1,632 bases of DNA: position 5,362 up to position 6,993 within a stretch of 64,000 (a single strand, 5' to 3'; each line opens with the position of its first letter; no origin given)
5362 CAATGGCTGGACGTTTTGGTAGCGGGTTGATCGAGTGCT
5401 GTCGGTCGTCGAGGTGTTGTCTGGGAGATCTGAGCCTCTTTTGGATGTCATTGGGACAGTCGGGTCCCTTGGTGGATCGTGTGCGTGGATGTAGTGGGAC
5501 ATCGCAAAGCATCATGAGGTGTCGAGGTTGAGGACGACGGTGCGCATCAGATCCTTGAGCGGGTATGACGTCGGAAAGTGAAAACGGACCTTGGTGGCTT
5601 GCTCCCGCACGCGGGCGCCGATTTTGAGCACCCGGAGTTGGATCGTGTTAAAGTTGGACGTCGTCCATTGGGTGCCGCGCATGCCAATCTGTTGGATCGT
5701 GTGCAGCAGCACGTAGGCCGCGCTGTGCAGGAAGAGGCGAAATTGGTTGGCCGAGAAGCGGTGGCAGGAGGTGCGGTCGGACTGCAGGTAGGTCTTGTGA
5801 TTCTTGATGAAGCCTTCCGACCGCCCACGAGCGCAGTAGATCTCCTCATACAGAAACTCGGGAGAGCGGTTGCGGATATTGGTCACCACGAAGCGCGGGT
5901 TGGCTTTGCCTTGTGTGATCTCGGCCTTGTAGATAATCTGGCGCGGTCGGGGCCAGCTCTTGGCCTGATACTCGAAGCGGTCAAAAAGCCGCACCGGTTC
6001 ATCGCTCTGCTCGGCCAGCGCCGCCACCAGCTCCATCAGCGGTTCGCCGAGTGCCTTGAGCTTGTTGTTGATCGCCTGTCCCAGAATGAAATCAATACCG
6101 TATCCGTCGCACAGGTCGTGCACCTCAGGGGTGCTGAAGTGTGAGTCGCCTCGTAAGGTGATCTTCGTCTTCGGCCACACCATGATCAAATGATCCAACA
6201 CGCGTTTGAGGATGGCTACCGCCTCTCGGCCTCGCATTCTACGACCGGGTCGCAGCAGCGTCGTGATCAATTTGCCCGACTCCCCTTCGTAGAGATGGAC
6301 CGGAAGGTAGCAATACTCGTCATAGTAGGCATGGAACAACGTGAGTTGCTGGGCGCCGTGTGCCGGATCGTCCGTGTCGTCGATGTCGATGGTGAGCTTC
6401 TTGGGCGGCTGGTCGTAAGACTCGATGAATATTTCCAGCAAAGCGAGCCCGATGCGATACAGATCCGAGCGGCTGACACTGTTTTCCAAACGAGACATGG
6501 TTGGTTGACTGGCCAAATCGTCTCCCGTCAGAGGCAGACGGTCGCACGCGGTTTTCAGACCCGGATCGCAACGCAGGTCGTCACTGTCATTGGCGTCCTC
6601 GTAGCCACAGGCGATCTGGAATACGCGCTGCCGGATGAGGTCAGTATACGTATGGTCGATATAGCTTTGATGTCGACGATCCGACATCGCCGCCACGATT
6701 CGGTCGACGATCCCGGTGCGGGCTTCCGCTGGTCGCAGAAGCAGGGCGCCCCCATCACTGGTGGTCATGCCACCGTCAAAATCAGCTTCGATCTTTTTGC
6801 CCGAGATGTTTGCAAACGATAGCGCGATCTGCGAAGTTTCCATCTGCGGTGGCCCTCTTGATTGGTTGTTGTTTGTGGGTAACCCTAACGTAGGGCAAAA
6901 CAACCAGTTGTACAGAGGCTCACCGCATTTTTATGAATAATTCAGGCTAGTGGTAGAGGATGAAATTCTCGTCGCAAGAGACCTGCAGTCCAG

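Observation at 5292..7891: IS1380-family element inserted at codon 7 of the response-regulator gene, uncoupling a kinase/regulator/FapA-like operon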

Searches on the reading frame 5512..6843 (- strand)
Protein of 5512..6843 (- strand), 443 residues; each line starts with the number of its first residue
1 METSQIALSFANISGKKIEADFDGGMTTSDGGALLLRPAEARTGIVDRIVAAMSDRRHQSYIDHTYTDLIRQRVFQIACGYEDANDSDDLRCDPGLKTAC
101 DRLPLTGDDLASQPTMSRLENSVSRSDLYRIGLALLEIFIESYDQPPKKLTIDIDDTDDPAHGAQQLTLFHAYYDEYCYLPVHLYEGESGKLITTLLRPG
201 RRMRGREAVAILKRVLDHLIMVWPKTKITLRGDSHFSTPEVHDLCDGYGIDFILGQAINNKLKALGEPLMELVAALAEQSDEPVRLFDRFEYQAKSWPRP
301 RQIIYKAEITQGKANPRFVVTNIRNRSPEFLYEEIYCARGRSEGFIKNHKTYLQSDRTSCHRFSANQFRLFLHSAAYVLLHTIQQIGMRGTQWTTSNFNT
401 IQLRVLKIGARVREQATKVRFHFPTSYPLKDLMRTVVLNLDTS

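Call 5: search_protein_families(library=pfam, proteins=[window:5512-6843:-])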
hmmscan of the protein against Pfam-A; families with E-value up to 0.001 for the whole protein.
window:5512-6843:- (443 aa): 2 families
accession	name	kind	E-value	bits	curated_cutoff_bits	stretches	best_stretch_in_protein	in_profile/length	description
PF13701.12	DDE_Tnp_1_4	-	1.8e-151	504.7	34.7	1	12-441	3-431/435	Transposase DDE domain group 1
PF01609.27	DDE_Tnp_1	-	2.7e-15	57.1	23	1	147-379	2-200/200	Transposase DDE domain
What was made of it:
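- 5512..6843 (-): Transposase gene, 443 aa, with the DDE triad and Y(2)R(3)E(6)K motif intact. Pfam DDE_Tnp_1_4 1.8e-151 (call 5).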

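Call 6: search_protein_families(library=ncbifam, proteins=[window:5512-6843:-])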
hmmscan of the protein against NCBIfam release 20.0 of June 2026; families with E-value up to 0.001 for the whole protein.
window:5512-6843:- (443 aa): 1 family
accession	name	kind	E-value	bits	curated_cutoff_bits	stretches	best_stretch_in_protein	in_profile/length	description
NF033539.1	transpos_IS1380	equivalog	1.5e-113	379.6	180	1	20-426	2-418/419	IS1380 family transposase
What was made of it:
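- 5512..6843 (-): NCBIfam NF033539 379.6 bits against a cut-off of 180 (call 6).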

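Call 15: find_encoding_contigs(protein=window:5512-6843:-, flank=3000, max_places=10)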
Protein window:5512-6843:- (443 aa): 1 contig read that carries it; 1 place shown.
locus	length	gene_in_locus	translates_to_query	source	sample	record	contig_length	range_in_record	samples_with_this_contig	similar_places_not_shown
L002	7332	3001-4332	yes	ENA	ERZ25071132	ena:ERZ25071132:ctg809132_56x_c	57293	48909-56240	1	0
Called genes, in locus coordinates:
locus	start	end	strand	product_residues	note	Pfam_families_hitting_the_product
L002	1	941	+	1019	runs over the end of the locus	PF13620:CarboxypepD_reg, PF13715:CarbopepD_reg_2, PF07715:Plug, PF00593:TonB_dep_Rec_b-barrel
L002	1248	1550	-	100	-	-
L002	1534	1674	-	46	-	-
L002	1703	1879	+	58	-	-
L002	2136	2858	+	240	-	-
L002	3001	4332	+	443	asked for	PF13701:DDE_Tnp_1_4, PF01609:DDE_Tnp_1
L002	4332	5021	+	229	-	-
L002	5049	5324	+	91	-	-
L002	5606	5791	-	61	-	-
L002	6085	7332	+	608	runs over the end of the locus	-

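Call 19: list_cluster_members(proteins=[P0001, P0002, window:5512-6843:-, window:7899-10133:+])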
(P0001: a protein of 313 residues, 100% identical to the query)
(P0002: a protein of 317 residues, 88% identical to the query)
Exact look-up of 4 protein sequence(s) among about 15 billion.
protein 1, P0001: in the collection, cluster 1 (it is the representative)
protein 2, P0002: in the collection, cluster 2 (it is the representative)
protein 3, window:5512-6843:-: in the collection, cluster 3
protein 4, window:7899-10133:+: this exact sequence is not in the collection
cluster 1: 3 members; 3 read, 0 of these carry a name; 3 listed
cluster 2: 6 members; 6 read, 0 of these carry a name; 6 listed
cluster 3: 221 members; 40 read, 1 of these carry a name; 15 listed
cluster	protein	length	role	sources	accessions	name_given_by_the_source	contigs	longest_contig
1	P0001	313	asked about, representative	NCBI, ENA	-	-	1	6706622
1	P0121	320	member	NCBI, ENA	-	-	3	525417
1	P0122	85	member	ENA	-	-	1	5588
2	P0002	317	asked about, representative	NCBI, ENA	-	-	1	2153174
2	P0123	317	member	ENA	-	-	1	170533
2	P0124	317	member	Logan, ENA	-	-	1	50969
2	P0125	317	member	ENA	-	-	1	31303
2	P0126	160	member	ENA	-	-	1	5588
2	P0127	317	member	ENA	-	-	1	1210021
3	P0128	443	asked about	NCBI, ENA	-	-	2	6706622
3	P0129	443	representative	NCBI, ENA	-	-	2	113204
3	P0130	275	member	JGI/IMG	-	hypothetical protein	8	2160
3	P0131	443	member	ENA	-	-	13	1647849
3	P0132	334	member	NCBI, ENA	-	-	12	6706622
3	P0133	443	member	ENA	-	-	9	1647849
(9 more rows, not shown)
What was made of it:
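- Tried and rejected: The indirect evidence is that the identical transposase (P0128) and the 334-aa derivative ORF (P0132) are both recorded on a 6,706,622-bp contig (call 19).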

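Call 23: find_encoding_contigs(protein=P0121, flank=10000, max_places=6)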
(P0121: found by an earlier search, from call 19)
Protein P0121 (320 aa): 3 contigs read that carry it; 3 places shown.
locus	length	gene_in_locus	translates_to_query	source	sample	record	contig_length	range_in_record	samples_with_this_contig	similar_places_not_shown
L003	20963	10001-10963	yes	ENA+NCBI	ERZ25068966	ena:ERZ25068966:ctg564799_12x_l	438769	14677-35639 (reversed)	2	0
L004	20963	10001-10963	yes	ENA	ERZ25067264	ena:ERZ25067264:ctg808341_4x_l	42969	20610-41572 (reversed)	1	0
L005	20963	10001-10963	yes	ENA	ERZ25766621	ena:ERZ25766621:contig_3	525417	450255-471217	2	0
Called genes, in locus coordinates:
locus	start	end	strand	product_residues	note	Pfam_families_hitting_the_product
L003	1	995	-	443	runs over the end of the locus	PF13701:DDE_Tnp_1_4, PF01609:DDE_Tnp_1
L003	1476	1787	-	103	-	PF00857:Isochorismatase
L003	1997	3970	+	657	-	PF13185:GAF_2, PF01590:GAF, PF00989:PAS, PF08448:PAS_4, PF13426:PAS_9, PF00158:Sigma54_activat, PF14532:Sigma54_activ_2, PF25601:AAA_lid_14, +3 more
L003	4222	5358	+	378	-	PF05368:NmrA, PF13460:NAD_binding_10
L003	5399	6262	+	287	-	PF00837:T4_deiodinase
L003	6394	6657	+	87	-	-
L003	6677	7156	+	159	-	PF16798:DUF5069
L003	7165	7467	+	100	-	-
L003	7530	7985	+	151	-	PF25213:HVO_A0261_N (weak), PF12802:MarR_2, PF13463:HTH_27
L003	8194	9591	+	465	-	-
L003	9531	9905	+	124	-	PF13581:HATPase_c_2, PF02518:HATPase_c (weak)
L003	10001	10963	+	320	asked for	PF00072:Response_reg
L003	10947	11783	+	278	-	-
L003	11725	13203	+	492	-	PF20250:FapA_N, PF03961:FapA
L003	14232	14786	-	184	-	PF00497:SBP_bac_3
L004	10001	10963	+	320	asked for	PF00072:Response_reg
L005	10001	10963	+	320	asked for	PF00072:Response_reg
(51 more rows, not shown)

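Call 28: find_related_loci(query=window:5512-6843:-, collection=genome_contigs, flank=1500)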
Query window:5512-6843:- (443 aa) in genome_contigs; peptide patterns used: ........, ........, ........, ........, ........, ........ (x = any residue, [..] = any of these).
519 stretches matched a pattern; 451 encode a relative of the query (tblastn E <= 1e-3); the best 80 are kept; 80 distinct loci.
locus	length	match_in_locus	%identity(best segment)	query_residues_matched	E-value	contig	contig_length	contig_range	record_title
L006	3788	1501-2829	88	1-443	0e+0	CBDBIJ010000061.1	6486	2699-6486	MAG: Candidatus Latescibacterota bacterium isolate 383e7f3d-1f06-43b0-9266-aeaa514c4c2e genome assembly, contig: contig_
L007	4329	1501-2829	83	1-443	0e+0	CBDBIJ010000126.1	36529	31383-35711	MAG: Candidatus Latescibacterota bacterium isolate 383e7f3d-1f06-43b0-9266-aeaa514c4c2e genome assembly, contig: contig_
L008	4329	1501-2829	82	1-443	0e+0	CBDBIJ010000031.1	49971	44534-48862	MAG: Candidatus Latescibacterota bacterium isolate 383e7f3d-1f06-43b0-9266-aeaa514c4c2e genome assembly, contig: contig_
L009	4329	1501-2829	83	1-443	0e+0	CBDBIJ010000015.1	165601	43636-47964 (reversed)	MAG: Candidatus Latescibacterota bacterium isolate 383e7f3d-1f06-43b0-9266-aeaa514c4c2e genome assembly, contig: contig_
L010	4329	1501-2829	82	1-443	0e+0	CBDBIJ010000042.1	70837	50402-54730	MAG: Candidatus Latescibacterota bacterium isolate 383e7f3d-1f06-43b0-9266-aeaa514c4c2e genome assembly, contig: contig_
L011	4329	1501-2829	82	1-443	0e+0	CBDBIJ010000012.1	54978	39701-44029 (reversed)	MAG: Candidatus Latescibacterota bacterium isolate 383e7f3d-1f06-43b0-9266-aeaa514c4c2e genome assembly, contig: contig_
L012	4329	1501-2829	82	1-443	0e+0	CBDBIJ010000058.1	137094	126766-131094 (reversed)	MAG: Candidatus Latescibacterota bacterium isolate 383e7f3d-1f06-43b0-9266-aeaa514c4c2e genome assembly, contig: contig_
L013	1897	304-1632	80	1-443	0e+0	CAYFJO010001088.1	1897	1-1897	MAG TPA_asm: uncultured Pirellulaceae bacterium isolate ERP003628_co1_109 genome assembly, contig: NODE_91697_length_189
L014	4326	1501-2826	73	2-443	0e+0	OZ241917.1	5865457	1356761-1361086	MAG: Candidatus Latescibacterota bacterium isolate 5e8d6608-c5e3-4027-8d72-793febe4c990 genome assembly, chromosome: 1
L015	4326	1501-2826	72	2-443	0e+0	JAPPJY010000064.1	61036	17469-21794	MAG: Gemmatimonadota bacterium isolate RHO2_bin_5 NODE_829_length_61036_cov_31.265230, whole genome shotgun sequence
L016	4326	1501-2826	71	2-443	0e+0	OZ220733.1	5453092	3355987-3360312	MAG: Candidatus Latescibacterota bacterium isolate cc6a1995-d657-4e87-88a0-a2308bb9e8e7 genome assembly, chromosome: 1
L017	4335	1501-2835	71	1-443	0e+0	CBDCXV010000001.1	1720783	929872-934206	MAG: Candidatus Latescibacterota bacterium isolate a04b77f4-1c6a-4467-bb03-95175eeb39fb genome assembly, contig: contig_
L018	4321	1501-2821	82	4-443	0e+0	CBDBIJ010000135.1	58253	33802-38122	MAG: Candidatus Latescibacterota bacterium isolate 383e7f3d-1f06-43b0-9266-aeaa514c4c2e genome assembly, contig: contig_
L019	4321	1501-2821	82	4-443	0e+0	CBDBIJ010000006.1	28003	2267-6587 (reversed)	MAG: Candidatus Latescibacterota bacterium isolate 383e7f3d-1f06-43b0-9266-aeaa514c4c2e genome assembly, contig: contig_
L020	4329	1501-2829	83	1-443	0e+0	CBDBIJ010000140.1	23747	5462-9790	MAG: Candidatus Latescibacterota bacterium isolate 383e7f3d-1f06-43b0-9266-aeaa514c4c2e genome assembly, contig: contig_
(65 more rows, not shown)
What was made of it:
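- Closest known: IS1380 family insertion sequences. Different: At most 88% identical to any copy in the species-representative genome set (call 28).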

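Call 36: find_encoding_contigs(protein=P0132, flank=2500, max_places=10)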
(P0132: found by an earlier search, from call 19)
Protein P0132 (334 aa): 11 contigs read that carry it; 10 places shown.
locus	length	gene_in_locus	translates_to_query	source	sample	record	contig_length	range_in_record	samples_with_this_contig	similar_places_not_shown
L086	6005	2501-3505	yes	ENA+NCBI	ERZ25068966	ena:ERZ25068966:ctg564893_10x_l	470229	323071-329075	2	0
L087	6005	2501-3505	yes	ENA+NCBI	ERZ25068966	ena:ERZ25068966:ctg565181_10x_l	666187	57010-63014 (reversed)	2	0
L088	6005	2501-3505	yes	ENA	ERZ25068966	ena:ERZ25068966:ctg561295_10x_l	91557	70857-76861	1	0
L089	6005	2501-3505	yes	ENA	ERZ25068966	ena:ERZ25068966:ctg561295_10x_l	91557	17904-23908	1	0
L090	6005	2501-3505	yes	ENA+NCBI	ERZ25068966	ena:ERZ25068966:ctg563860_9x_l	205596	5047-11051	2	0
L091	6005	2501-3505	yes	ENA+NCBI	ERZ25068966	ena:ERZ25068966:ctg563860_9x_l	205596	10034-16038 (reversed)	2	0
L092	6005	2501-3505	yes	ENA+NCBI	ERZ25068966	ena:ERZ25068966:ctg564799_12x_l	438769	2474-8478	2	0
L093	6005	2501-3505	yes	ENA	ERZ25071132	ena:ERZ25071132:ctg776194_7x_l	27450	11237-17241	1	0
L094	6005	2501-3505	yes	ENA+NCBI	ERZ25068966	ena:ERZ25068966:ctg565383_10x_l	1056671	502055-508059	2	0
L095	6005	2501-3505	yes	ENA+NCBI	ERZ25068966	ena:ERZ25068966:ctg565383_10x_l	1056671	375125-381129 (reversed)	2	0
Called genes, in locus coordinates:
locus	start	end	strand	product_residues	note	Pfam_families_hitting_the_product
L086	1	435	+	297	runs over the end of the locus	PF00106:adh_short, PF08659:KR (weak), PF13561:adh_short_C2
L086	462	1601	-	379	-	PF02746:MR_MLE_N, PF13378:MR_MLE_C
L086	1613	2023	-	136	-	-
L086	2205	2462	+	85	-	PF13701:DDE_Tnp_1_4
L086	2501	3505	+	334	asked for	PF13701:DDE_Tnp_1_4, PF01609:DDE_Tnp_1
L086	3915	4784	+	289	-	-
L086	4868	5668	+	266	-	PF05721:PhyH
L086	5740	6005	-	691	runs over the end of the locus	-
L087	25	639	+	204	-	PF01583:APS_kinase, PF08433:KTI12 (faint)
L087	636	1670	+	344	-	PF03706:LPG_synthase_TM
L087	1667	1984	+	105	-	PF03091:CutA1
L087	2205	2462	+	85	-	PF13701:DDE_Tnp_1_4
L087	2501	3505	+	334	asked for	PF13701:DDE_Tnp_1_4, PF01609:DDE_Tnp_1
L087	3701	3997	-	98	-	-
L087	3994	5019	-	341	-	PF00520:Ion_trans (weak), PF07885:Ion_trans_2, PF22614:Slo-like_RCK (weak)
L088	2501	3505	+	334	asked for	PF13701:DDE_Tnp_1_4, PF01609:DDE_Tnp_1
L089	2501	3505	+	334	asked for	PF13701:DDE_Tnp_1_4, PF01609:DDE_Tnp_1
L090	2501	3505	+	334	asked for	PF13701:DDE_Tnp_1_4, PF01609:DDE_Tnp_1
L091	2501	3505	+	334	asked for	PF13701:DDE_Tnp_1_4, PF01609:DDE_Tnp_1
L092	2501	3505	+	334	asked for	PF13701:DDE_Tnp_1_4, PF01609:DDE_Tnp_1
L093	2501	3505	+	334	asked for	PF13701:DDE_Tnp_1_4, PF01609:DDE_Tnp_1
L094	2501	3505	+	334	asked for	PF13701:DDE_Tnp_1_4, PF01609:DDE_Tnp_1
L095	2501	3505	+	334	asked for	PF13701:DDE_Tnp_1_4, PF01609:DDE_Tnp_1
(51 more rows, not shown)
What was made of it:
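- The IS is multicopy in related genomes (calls 28, 36), and repeats are a common cause of misjoins.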

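Call 42: search_dna_similar(query=window:5512-6843:-, collection=plasmids, mode=protein, max_rows=12)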
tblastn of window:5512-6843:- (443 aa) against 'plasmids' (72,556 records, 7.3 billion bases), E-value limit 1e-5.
Records with a match: 701; places in all: 1449; records where one place covers at least 80% of the query: 607.
Best place of each record, by identity: <60% 701.
By first word of the organism name: Enterococcus 146; Bradyrhizobium 64; Enterobacter 50; Acetobacter 48; Pseudosulfitobacter 31; Sphingobium 24; Rhizobium 18; Nostoc 17; Phaeobacter 16; Klebsiella 16; and 98 more.
By predicted mobility (MOB-suite, as given by PLSDB): conjugative 323; non-mobilizable 249; mobilizable 129.
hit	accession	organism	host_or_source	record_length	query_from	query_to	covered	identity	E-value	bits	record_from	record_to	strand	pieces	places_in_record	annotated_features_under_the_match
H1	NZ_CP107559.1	Methylocystis sp. MJC1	whole organism,Alpine Peat Bogs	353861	7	433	96%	45.6%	7e-112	369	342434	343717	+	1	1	IS1380 family transposase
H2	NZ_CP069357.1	Microvirga sp. VF16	Vachellia farnesiana,Cell culture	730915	10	434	96%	45.8%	2e-110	364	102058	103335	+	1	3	IS1380 family transposase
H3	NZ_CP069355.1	Microvirga sp. VF16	Vachellia farnesiana,Cell culture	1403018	10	434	96%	45.5%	3e-111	367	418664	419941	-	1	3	none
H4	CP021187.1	Rhizorhabdus wittichii DC-6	activated sludge of a wastewater ...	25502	2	440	99%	43.7%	3e-109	361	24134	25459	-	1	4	IS1380 family transposase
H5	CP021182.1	Rhizorhabdus wittichii DC-6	activated sludge of a wastewater ...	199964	2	440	99%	43.7%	3e-109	361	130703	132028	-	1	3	IS1380 family transposase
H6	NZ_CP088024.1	Bradyrhizobium quebecense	Glycine max cv. AC Glengarry,Cell ...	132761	2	437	98%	43.9%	8e-106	351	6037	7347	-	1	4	IS1380 family transposase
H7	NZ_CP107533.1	Methylobacterium sp. FF17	-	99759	2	440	99%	43.4%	1e-108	359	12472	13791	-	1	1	IS1380 family transposase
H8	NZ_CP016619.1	Microvirga ossetica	Vicia alpestris,cell culture,nodules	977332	10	434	96%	44.8%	4e-107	355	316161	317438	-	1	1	IS1380 family transposase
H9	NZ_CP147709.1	Bradyrhizobium septentrionale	Glycine max,cell culture,Root nodule ...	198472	2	434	98%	43.9%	6e-106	352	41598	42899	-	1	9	IS1380 family transposase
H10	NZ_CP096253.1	Bradyrhizobium barranii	Glycine max cv. AC Glengarry,Cell ...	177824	2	434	98%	43.9%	9e-106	351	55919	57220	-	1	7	IS1380 family transposase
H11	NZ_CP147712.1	Bradyrhizobium septentrionale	Glycine max,cell culture,Root nodule ...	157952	2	434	98%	43.9%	9e-106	351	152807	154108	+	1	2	IS1380 family transposase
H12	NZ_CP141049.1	Microvirga lotononidis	-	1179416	10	443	98%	43.8%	1e-90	360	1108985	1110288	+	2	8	none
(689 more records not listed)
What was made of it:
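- Closest known: IS1380 family insertion sequences. Different: Only 43-46% identical to the annotated plasmid-borne members (call 42).
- The nearest annotated plasmid relatives, at 43-46% identity, are mostly annotated 'IS1380 family transposase' (call 42).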

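Call 43: get_annotated_region(hit=H4, flank=600)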
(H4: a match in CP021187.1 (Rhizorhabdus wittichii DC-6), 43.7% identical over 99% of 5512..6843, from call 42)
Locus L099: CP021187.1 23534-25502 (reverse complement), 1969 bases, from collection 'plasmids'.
description: Rhizorhabdus wittichii DC-6 plasmid pDC06, complete sequence
organism: Rhizorhabdus wittichii DC-6 (NCBI taxid 1283312)
taxonomy: Bacteria; Pseudomonadota; Alphaproteobacteria; Sphingomonadales; Sphingomonadaceae; Rhizorhabdus; Rhizorhabdus wittichii; Rhizorhabdus wittichii DC-6
host: -; source: activated sludge of a wastewater treatment facility; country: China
typing (MOB-suite, as given by PLSDB): conjugative; replicon rep_cluster_1420; relaxase MOBQ; mating-pair formation MPF_T
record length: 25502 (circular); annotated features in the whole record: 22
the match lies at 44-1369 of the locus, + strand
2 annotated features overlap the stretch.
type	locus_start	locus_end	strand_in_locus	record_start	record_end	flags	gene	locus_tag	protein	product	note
CDS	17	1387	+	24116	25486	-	-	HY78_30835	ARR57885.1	IS1380 family transposase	-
CDS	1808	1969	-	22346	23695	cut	-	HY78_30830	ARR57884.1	IS1380 family transposase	-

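Call 44: get_annotated_region(hit=H1, flank=600)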
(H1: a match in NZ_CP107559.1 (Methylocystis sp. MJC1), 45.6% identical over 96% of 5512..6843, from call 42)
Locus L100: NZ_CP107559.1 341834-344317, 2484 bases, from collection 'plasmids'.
description: Methylocystis sp. MJC1 plasmid unnamed1, complete sequence
organism: Methylocystis sp. MJC1 (NCBI taxid 2654282)
taxonomy: Bacteria; Pseudomonadota; Alphaproteobacteria; Hyphomicrobiales; Methylocystaceae; Methylocystis; Methylocystis sp. MJC1
host: -; source: whole organism,Alpine Peat Bogs; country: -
typing (MOB-suite, as given by PLSDB): non-mobilizable
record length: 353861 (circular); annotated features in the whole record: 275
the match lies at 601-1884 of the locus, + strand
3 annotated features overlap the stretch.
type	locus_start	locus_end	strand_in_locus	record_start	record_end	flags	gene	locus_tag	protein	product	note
CDS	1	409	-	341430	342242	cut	-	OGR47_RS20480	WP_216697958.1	IS5 family transposase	-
CDS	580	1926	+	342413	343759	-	-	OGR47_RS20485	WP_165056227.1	IS1380 family transposase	-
CDS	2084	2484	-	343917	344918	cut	-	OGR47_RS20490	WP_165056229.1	complex I NDUFA9 subunit family protein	-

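Call 45: get_annotated_region(hit=H9, flank=600)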
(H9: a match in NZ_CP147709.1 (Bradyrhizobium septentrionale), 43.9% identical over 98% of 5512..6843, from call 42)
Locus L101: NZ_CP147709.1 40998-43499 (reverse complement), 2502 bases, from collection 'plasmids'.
description: Bradyrhizobium septentrionale strain 28S5 plasmid pBs28S5b, complete sequence
organism: Bradyrhizobium septentrionale (NCBI taxid 1404411)
taxonomy: Bacteria; Pseudomonadota; Alphaproteobacteria; Hyphomicrobiales; Nitrobacteraceae; Bradyrhizobium; Bradyrhizobium septentrionale
host: -; source: Glycine max,cell culture,Root nodule from soybean plant inoculated with root zone soil from Apios americana; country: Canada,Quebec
typing (MOB-suite, as given by PLSDB): conjugative; relaxase MOBQ; mating-pair formation MPF_T
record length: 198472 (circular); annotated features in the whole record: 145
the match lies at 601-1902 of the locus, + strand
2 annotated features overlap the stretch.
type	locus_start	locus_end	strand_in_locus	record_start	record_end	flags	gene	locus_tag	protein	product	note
CDS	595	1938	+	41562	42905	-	-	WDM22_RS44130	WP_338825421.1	IS1380 family transposase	-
CDS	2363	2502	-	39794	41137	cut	-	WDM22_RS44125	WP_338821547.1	IS1380 family transposase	-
